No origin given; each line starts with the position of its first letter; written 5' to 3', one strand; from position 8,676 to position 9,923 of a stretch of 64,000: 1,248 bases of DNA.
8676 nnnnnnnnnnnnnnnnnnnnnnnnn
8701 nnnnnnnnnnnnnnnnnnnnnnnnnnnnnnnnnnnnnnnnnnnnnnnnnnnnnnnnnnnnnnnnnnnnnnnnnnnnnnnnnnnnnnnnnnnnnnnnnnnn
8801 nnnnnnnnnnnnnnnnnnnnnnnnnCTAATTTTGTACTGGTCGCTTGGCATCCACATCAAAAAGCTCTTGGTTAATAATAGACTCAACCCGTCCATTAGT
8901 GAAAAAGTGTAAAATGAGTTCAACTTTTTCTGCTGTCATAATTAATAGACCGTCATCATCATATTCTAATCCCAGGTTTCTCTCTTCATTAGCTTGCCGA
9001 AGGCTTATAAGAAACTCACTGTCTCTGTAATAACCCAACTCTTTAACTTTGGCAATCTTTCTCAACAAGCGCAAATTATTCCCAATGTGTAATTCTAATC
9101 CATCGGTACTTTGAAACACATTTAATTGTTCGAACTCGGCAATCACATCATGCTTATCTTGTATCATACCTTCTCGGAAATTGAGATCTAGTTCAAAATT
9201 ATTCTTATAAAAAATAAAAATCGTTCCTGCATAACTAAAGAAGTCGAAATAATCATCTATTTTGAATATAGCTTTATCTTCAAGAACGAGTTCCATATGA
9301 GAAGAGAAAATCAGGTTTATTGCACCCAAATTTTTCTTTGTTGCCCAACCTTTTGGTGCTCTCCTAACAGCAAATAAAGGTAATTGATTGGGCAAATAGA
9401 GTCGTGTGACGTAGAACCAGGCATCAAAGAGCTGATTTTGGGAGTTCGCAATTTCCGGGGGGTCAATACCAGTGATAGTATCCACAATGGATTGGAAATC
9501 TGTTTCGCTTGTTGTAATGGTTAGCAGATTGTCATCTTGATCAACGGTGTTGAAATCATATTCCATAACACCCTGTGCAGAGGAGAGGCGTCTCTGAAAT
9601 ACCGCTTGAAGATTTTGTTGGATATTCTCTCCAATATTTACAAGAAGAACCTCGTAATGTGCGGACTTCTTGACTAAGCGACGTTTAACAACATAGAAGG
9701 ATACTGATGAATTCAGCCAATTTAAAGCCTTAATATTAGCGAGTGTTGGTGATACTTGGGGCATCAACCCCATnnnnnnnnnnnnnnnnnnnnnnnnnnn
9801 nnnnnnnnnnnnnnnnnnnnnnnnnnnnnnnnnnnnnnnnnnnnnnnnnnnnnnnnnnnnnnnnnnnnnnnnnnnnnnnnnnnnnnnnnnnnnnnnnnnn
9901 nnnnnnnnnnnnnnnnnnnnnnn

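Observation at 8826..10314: Two-gene cassette (multi-TM 192 aa + 315 aa soluble protein) embedded and translationally coupled inside the type I R-M operon: Kiwa-like or novel defence pair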

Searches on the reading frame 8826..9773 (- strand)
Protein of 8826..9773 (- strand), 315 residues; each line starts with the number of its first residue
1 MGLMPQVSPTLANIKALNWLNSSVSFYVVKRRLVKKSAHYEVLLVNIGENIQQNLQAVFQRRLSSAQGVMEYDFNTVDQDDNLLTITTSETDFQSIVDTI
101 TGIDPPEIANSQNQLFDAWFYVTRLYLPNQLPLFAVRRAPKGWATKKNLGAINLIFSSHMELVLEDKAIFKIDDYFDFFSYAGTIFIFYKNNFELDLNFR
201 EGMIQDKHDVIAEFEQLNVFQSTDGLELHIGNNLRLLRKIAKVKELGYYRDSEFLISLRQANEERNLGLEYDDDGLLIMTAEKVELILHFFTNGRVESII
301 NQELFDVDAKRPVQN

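Call 3: search_protein_families(library=pfam, proteins=[window:8826-9773:-], max_evalue=0.1)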
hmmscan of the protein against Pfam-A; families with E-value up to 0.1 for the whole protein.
window:8826-9773:- (315 aa): 1 family
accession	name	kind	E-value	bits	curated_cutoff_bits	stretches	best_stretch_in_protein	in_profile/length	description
PF16162.10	KwaB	-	8.8e-21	75.2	26.3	1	119-301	5-186/186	Kiwa protein KwaB-like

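Call 4: search_protein_families(library=padloc, proteins=[window:8826-9773:-], max_evalue=0.1)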
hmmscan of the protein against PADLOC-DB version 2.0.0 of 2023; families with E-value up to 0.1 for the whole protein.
window:8826-9773:- (315 aa): 6 families
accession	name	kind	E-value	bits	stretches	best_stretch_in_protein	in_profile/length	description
PDLC00235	KwaB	-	1.7e-84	281.9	1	8-314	6-311/312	DUF4868 domain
PDLC00237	KwaB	-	1.9e-56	189.8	1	10-313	4-305/306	DUF4868 domain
PDLC00224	KwaB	-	1.3e-16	59.2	1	16-245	9-234/302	DUF4868 domain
PDLC00223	KwaB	-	3.9e-10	37.4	1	23-289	21-310/339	DUF4868 domain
PDLC00233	KwaB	-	5.4e-05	20.5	1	150-245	148-240/320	DUF4868 domain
PDLC00228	KwaB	-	0.00012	19.5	1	115-247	104-232/300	DUF4868 domain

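Call 6: search_solved_structures(query=window:8826-9773:-, max_evalue=1, show_alignments=2)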
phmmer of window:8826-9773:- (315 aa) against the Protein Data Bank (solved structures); distinct sequences matched with E-value up to 1: 0.

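Call 14: find_homologous_proteins(query=window:8826-9773:-, max_evalue=0.00001)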
Query window:8826-9773:- (315 aa): 17 proteins with E <= 0.00001 among 838 candidates.
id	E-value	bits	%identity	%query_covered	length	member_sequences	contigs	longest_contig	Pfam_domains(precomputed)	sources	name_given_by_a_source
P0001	3.9e-202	688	100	99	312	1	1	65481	PF16162.11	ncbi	-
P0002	2.0e-116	406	57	99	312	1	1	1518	PF16162.11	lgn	-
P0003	3.7e-116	406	58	98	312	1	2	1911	PF16162.11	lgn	-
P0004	2.3e-115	403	58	97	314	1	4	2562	PF16162.11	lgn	-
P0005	2.8e-115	403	58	97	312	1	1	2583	PF16162.11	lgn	-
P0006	1.3e-111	391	57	97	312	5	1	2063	PF16162.11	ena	-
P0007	2.0e-110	387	56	98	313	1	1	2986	PF16162.11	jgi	-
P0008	3.0e-108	380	56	99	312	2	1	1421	PF16162.11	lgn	-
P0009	7.2e-103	362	53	99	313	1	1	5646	PF16162.11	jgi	jgi:hypothetical protein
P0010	1.7e-100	354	51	99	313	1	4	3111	PF16162.11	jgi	jgi:hypothetical protein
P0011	5.4e-100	353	52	98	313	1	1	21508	PF16162.11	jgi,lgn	-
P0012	2.0e-84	301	46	98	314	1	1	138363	PF16162.11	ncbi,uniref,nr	ncbi:hypothetical protein SCT_0387 [Sulfuricella sp. T08]|uniref:Kiwa anti-phage protein KwaB-like d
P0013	2.5e-76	275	42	97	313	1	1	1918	PF16162.11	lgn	-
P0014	3.9e-75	271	40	97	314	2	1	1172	PF16162.11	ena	-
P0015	5.5e-75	270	41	97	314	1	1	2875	PF16162.11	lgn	-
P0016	7.5e-75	270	41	97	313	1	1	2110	PF16162.11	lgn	-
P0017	5.1e-45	172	34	96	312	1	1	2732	PF16162.11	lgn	-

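Call 17: find_encoding_contigs(protein=P0001, flank=10000, max_places=3)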
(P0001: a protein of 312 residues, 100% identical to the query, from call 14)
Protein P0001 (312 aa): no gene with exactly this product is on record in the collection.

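Call 19: find_encoding_contigs(protein=P0011, flank=10000, max_places=3)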
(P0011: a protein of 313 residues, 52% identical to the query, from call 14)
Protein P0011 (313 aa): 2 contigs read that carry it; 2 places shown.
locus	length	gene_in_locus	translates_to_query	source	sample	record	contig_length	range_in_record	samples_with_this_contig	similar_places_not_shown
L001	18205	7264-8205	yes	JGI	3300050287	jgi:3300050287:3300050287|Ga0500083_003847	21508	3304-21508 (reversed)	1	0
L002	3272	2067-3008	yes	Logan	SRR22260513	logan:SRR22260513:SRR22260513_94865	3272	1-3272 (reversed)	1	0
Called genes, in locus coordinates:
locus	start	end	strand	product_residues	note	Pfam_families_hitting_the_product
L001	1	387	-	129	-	?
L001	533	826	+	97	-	PF01527:HTH_Tnp_1, PF13384:HTH_23 (faint)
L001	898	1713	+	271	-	PF13276:HTH_21, PF00665:rve, PF13683:rve_3, PF13333:rve_2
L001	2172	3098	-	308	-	-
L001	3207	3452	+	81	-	-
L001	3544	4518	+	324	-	PF04184:ST7 (weak)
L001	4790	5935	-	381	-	PF13610:DDE_Tnp_IS240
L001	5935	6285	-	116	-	PF12844:HTH_19 (weak), PF01381:HTH_3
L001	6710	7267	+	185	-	PF28043:KwaA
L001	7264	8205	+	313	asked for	PF16162:KwaB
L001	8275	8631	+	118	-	PF13340:DUF4096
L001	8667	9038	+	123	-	PF01609:DDE_Tnp_1, PF13586:DDE_Tnp_1_2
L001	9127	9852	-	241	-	PF01863:YgjP-like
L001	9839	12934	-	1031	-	PF04313:HSDR_N, PF04851:ResIII, PF18766:SWI2_SNF2, PF22679:T1R_D3-like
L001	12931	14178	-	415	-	PF01420:Methylase_S (faint)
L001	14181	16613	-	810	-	PF12161:HsdM_N, PF02384:N6_Mtase, PF07669:Eco57I (faint)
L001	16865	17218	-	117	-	-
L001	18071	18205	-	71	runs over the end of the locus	PF12728:HTH_17, PF13411:MerR_1 (weak)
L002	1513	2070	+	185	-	PF28043:KwaA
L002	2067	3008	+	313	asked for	PF16162:KwaB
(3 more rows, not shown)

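Call 20: find_encoding_contigs(protein=P0012, flank=10000, max_places=3)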
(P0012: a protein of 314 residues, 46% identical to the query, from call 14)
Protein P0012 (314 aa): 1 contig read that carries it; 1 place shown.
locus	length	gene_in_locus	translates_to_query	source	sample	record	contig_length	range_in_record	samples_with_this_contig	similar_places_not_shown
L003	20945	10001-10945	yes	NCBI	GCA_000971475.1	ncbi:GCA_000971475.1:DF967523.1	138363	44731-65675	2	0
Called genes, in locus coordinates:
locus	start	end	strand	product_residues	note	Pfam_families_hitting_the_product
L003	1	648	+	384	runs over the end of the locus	PF03916:NrfD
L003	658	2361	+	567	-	PF27537:HoxH, PF00374:NiFeSe_Hases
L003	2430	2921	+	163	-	PF01750:HycI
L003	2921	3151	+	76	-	PF01455:HupF_HypC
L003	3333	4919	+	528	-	PF12161:HsdM_N, PF02384:N6_Mtase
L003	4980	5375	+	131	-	PF08780:NTase_sub_bind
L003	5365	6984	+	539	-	PF01909:NTP_transf_2, PF18765:Polbeta, PF01420:Methylase_S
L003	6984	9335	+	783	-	PF02463:SMC_N (weak), PF13166:AAA_13, PF13175:AAA_15 (faint), PF13304:AAA_21 (weak)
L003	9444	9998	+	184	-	PF28043:KwaA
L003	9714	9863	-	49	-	-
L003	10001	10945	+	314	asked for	PF16162:KwaB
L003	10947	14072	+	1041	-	PF04313:HSDR_N, PF04851:ResIII, PF18766:SWI2_SNF2, PF22679:T1R_D3-like, PF11867:T1RH-like_C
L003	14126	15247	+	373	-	PF00374:NiFeSe_Hases (faint)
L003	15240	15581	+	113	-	PF01155:HypA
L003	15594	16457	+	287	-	PF02492:cobW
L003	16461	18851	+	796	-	PF00708:Acylphosphatase, PF07503:zf-HYPF, PF01300:Sua5_yciO_yrdC, PF17788:HypF_C, PF22521:HypF_C_2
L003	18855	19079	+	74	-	PF01455:HupF_HypC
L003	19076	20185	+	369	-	PF01924:HypD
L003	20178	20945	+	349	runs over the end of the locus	PF00586:AIRS, PF02769:AIRS_C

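Call 23: find_related_loci(query=A1, collection=genome_contigs, flank=10000)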
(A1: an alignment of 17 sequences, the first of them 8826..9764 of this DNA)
Query A1 (312 aa) in genome_contigs; peptide patterns used: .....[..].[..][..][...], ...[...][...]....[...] (x = any residue, [..] = any of these).
99 stretches matched a pattern; 31 encode a relative of the query (tblastn E <= 1e-3); 31 distinct loci.
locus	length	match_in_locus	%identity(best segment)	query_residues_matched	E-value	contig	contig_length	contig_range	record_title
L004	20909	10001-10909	47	8-310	1e-90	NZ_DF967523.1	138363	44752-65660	Sulfuricella sp. T08, whole genome shotgun sequence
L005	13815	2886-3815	43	1-310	3e-87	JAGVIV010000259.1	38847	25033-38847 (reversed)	MAG: Betaproteobacteria bacterium isolate DeMMO1_2 c_000000004565, whole genome shotgun sequence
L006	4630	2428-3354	43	1-310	8e-83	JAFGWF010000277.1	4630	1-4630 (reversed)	MAG: Bacteroidales bacterium isolate ZodW_Metabat.232 k87_15815315, whole genome shotgun sequence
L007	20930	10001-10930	41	1-310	1e-81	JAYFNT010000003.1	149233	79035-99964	MAG: Geobacteraceae bacterium isolate 5C_26 c_5C_000000180281, whole genome shotgun sequence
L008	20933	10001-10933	41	1-311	6e-81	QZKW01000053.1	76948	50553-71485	MAG: Desulfobacteraceae bacterium isolate SURF_3 Ga0104751_1000336, whole genome shotgun sequence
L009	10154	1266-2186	43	1-307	3e-85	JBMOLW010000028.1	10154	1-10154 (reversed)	MAG: Nitrospirota bacterium isolate Betzabe_MAG034 MAG034_28, whole genome shotgun sequence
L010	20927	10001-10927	42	1-310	8e-79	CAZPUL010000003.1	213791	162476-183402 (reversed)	MAG TPA_asm: uncultured Verrucomicrobiota bacterium isolate binchicken_co199_144 genome assembly, contig: NODE_61_length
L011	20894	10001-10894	42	11-307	8e-79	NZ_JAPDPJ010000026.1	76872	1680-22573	Plebeiibacterium sediminum strain AAT scaffold_26_length=76873, whole genome shotgun sequence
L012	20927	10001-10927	41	1-310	1e-75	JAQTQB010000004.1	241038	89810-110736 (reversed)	MAG: Verrucomicrobiales bacterium isolate STB_13 NODE_108_length_241038_cov_10.283325_Sandtown_B, whole genome shotgun s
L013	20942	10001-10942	37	1-310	1e-66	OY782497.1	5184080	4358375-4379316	MAG: Myxococcota bacterium isolate 0c961c99-2a7e-4543-b017-306f11f6fc1d genome assembly, chromosome: 1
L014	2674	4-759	39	59-310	1e-59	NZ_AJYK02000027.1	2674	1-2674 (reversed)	Vibrio rumoiensis 1S-45 1S-45_contig_156, whole genome shotgun sequence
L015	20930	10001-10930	43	1-310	3e-86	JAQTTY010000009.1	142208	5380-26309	MAG: Gallionella sp. isolate STB_51 NODE_282_length_142208_cov_37.664909_Sandtown_B, whole genome shotgun sequence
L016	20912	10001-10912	37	1-304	2e-57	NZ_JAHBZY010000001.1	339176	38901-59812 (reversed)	MAG: Nitrosomonas sp. isolate ACE_PRO53 PRO53_1, whole genome shotgun sequence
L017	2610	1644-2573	36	1-311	5e-56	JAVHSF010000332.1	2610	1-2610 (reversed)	MAG: Gallionella sp. isolate WB01no9_55_47 NODE_8603_length_2610_cov_32.297065, whole genome shotgun sequence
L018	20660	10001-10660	42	90-312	9e-55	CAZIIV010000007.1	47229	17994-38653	MAG TPA_asm: uncultured Desulfobacteraceae bacterium isolate SRP319275_co2_170 genome assembly, contig: NODE_363_length_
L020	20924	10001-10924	33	2-310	3e-53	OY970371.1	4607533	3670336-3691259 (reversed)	MAG: Candidatus Manganitrophaceae bacterium isolate MFD03066.bin.c.2 genome assembly, chromosome: 1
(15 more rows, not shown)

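Call 24: search_solved_structures(query=A1, max_evalue=1, show_alignments=1)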
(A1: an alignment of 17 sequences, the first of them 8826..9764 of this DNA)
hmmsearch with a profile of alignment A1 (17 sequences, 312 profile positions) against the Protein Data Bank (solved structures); distinct sequences matched with E-value up to 1: 2.
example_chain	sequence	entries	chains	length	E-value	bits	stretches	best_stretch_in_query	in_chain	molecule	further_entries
9mrx_K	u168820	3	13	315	0.00025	23.5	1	88-243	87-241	Kiwa protein KwaB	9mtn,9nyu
9o0i_H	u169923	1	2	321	0.00026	23.5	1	88-243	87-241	Kiwa protein KwaB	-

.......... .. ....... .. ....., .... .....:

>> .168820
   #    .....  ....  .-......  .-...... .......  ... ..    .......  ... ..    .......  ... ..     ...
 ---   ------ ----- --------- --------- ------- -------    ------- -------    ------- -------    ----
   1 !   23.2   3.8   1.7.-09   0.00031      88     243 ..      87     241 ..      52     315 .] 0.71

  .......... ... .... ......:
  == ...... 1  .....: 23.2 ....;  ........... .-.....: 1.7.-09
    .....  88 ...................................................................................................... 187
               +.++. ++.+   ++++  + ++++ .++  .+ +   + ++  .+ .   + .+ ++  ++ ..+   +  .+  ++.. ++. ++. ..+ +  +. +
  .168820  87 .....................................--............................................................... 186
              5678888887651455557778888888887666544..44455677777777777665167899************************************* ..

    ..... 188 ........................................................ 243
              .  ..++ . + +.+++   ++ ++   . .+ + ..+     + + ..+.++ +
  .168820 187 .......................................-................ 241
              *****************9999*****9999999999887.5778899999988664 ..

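Call 30: search_protein_families(library=pfam, proteins=[L005:3991-4758:+, L008:11008-12549:+, L011:11095-12183:+, L011:12186-12830:+, L011:12836-14503:+, L012:7377-8045:+, L012:10933-11529:+, L012:11536-12648:+, L020:10927-11439:+, L020:11439-12395:+], max_evalue=0.001)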
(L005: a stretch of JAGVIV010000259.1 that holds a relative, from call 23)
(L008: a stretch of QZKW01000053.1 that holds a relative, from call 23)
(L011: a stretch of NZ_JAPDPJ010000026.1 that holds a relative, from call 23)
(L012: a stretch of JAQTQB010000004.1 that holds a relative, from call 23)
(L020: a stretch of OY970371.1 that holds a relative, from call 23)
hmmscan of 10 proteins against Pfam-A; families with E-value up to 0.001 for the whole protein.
L005:3991-4758:+ (255 aa): 1 family
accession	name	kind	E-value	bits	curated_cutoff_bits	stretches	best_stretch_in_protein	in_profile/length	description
PF12686.12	DUF3800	-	2.5e-17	64.4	21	1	12-219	1-147/149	Protein of unknown function (DUF3800)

L008:11008-12549:+ (513 aa): 2 families
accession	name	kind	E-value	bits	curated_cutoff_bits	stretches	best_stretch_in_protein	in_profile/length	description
PF13749.12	HATPase_c_4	-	4.2e-23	81.6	26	1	346-429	1-88/89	Putative ATP-dependent DNA helicase recG C-terminal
PF04326.19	SLFN_AlbA_2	-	1.4e-18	67.9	25.3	1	48-169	1-117/118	Schlafen, AlbA_2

L011:11095-12183:+ (362 aa): 5 families
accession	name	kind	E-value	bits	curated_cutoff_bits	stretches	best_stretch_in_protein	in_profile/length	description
PF13304.12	AAA_21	-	1.5e-26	94.6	27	1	23-310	1-304/304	AAA domain, putative AbiEii toxin, Type IV TA system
PF13175.12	AAA_15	-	2e-14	54.4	32.1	2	1-160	1-150/374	AAA ATPase domain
PF02463.25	SMC_N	-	1.5e-11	44.6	40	2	1-39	1-42/220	RecF/RecN/SMC N terminal domain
PF11398.14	DUF2813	-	7.6e-09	35.9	21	1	2-52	3-53/372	Protein of unknown function (DUF2813)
PF00005.33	ABC_tran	-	8.2e-05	23.7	25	0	16-44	6-34/137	ABC transporter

L011:12186-12830:+ (214 aa): 1 family
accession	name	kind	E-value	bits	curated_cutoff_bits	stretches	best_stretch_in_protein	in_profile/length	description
PF14103.11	DUF4276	-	1.4e-41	143.3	30.2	1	8-208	1-191/192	Domain of unknown function (DUF4276)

L011:12836-14503:+ (555 aa): 3 families
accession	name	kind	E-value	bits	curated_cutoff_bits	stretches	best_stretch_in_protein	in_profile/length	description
PF04326.19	SLFN_AlbA_2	-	1.3e-16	61.7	25.3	1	17-136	1-109/118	Schlafen, AlbA_2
PF21247.3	Fic-like_C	-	2.3e-10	40.6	27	1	485-537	10-61/64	Filamentation induced by cAMP protein Fic-like, C-terminal domain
PF13749.12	HATPase_c_4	-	1.7e-09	38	26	1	322-402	3-82/89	Putative ATP-dependent DNA helicase recG C-terminal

L012:7377-8045:+ (222 aa): 1 family
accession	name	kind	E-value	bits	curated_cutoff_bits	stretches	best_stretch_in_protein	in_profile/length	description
PF05635.17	23S_rRNA_IVP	-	9e-05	23.1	33.8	1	51-120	5-73/106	23S rRNA-intervening sequence protein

L012:10933-11529:+ (198 aa): 1 family
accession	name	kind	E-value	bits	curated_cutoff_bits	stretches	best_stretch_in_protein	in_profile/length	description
PF14487.12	DarT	-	8.1e-28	98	22.5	1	14-197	3-201/201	ssDNA thymidine ADP-ribosyltransferase, DarT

L012:11536-12648:+ (370 aa): 1 family
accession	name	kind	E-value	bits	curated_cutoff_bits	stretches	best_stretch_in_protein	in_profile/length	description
PF01661.27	Macro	-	4.9e-20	72.1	22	1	18-127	1-116/118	Macro domain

L020:10927-11439:+ (170 aa): 0 families

L020:11439-12395:+ (318 aa): 2 families
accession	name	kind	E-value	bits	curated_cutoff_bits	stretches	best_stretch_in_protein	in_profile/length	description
PF08443.16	RimK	-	1.2e-09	38.5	21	1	121-311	2-186/188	RimK-like ATP-grasp domain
PF21068.3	ATPgraspMvdD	-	1.9e-05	25.2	27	1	1-113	1-116/121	MvdD pre-ATP grasp domain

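Call 31: search_protein_families(library=padloc, proteins=[L005:3991-4758:+, L008:11008-12549:+, L011:11095-12183:+, L011:12186-12830:+, L011:12836-14503:+, L012:7377-8045:+, L012:10933-11529:+, L012:11536-12648:+, L020:10927-11439:+, L020:11439-12395:+], max_evalue=0.001)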
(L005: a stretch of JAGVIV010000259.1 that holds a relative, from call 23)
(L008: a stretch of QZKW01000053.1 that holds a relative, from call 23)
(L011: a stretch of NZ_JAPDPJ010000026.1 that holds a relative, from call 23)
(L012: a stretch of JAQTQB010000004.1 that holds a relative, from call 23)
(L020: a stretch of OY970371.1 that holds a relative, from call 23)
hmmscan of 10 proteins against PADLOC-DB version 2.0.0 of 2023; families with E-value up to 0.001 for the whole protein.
L005:3991-4758:+ (255 aa): 0 families

L008:11008-12549:+ (513 aa): 1 family
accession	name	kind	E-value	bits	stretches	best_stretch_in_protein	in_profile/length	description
PDLC02402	Aga_SIR2-PNTD1-PNTD2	-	6.1e-07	25.9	1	210-365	334-482/876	Class I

L011:11095-12183:+ (362 aa): 112 families (the best 25 are shown)
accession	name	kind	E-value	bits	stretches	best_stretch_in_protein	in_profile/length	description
PDLC04175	HEC-01A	-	1.7e-143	476.1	1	2-359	6-362/363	-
PDLC04174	HEC-01A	-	1.1e-85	285.1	1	127-359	29-262/264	-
PDLC04177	HEC-01A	-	4.1e-61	205.1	2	141-353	177-386/393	-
PDLC04178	HEC-01A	-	7.8e-48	161.5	1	2-349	9-374/399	-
PDLC04182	HEC-01A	-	3.8e-44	149.3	2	145-357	192-402/406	-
PDLC04183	HEC-01A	-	6.6e-44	148.6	2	142-356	185-399/402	-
PDLC04176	HEC-01A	-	1.5e-43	147.6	1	2-356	3-366/371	-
PDLC04179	HEC-01A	-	2.8e-36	123.6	2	169-356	266-452/459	-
PDLC04135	mad3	-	3.4e-31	107.1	1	1-352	1-371/374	mads_3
PDLC04180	HEC-01A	-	7.2e-31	105.7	1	2-335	3-349/382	-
PDLC04184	HEC-01A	-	1.7e-29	101.2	2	168-298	235-368/464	-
PDLC04391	PDC-M07A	-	4.9e-29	99.6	2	162-352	198-398/412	-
PDLC04144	HEC-01B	-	7.2e-29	99.1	2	171-357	205-392/395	-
PDLC04393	PDC-M07A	-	3e-26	90.4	2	172-326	215-373/435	-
PDLC02980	AriA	-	3.2e-26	91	1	23-310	1-304/304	-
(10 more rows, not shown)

L011:12186-12830:+ (214 aa): 5 families
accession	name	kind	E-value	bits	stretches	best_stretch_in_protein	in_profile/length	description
PDLC04188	HEC-01B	-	1.5e-66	222.4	1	1-210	12-225/230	-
PDLC04190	HEC-01B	-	4.9e-38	129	1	1-166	1-168/168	-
PDLC04186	HEC-01B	-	4.7e-22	76.7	1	29-208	7-189/196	-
PDLC04189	HEC-01B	-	8.4e-19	66.3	1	6-209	6-222/223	-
PDLC04187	HEC-01B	-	1.8e-18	65.5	1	70-210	6-165/166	-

L011:12836-14503:+ (555 aa): 3 families
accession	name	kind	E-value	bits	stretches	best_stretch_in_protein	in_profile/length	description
PDLC02402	Aga_SIR2-PNTD1-PNTD2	-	2.9e-20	70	1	155-430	303-579/876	Class I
PDLC02418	Aga_SIR2-Kinase-PNTD1-PNTD2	-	4.4e-18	62.8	1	156-431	163-458/756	Class I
PDLC02394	pAgo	-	8.7e-17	58.2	1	31-377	56-396/1121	-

L012:7377-8045:+ (222 aa): 0 families

L012:10933-11529:+ (198 aa): 1 family
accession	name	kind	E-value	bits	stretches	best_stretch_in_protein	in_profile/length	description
PDLC02991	DarT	-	6.3e-32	109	1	10-197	11-196/196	-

L012:11536-12648:+ (370 aa): 1 family
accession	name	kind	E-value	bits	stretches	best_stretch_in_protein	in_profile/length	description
PDLC02990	DarG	-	8e-92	306.2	1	1-352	1-325/329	-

L020:10927-11439:+ (170 aa): 0 families

L020:11439-12395:+ (318 aa): 0 families

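Call 32: predict_structure(alignment_id=A1)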
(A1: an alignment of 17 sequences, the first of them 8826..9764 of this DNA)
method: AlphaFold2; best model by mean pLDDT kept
length: 312 residues; sequences in the alignment: 17
mean_pLDDT: 77.0   pTM: 0.65
mean pLDDT of the five models: 77.0, 76.4, 75.1, 73.9, 73.6
residues with pLDDT >= 90: 86; 70-90: 146; 50-70: 30; < 50: 50
segments of 3 or more residues with pLDDT < 50: 143-169, 292-312
pLDDT, mean of each block of 10 residues (from residue 1): 69 94 89 81 84 90 87 72 86 91 84 85 94 78 46 37 41 87 84 67 88 89 81 83 87 88 88 86 85 45 31 30
secondary structure, 60 per line:
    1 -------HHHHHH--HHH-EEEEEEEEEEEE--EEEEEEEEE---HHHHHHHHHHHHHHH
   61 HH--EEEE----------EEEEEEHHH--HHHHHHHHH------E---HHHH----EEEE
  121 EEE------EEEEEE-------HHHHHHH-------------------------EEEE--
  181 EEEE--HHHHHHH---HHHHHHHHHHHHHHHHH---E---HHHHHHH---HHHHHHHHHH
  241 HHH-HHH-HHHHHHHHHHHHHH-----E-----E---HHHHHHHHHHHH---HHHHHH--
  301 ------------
elements in order: H8-13 E20-31 E34-42 H46-62 E65-68 E79-84 H90-98 H109-112 E117-123 E130-135 H143-149 E175-178 E181-184 H187-193 H197-213 H221-227 H231-243 H249-262 H278-289 H293-298
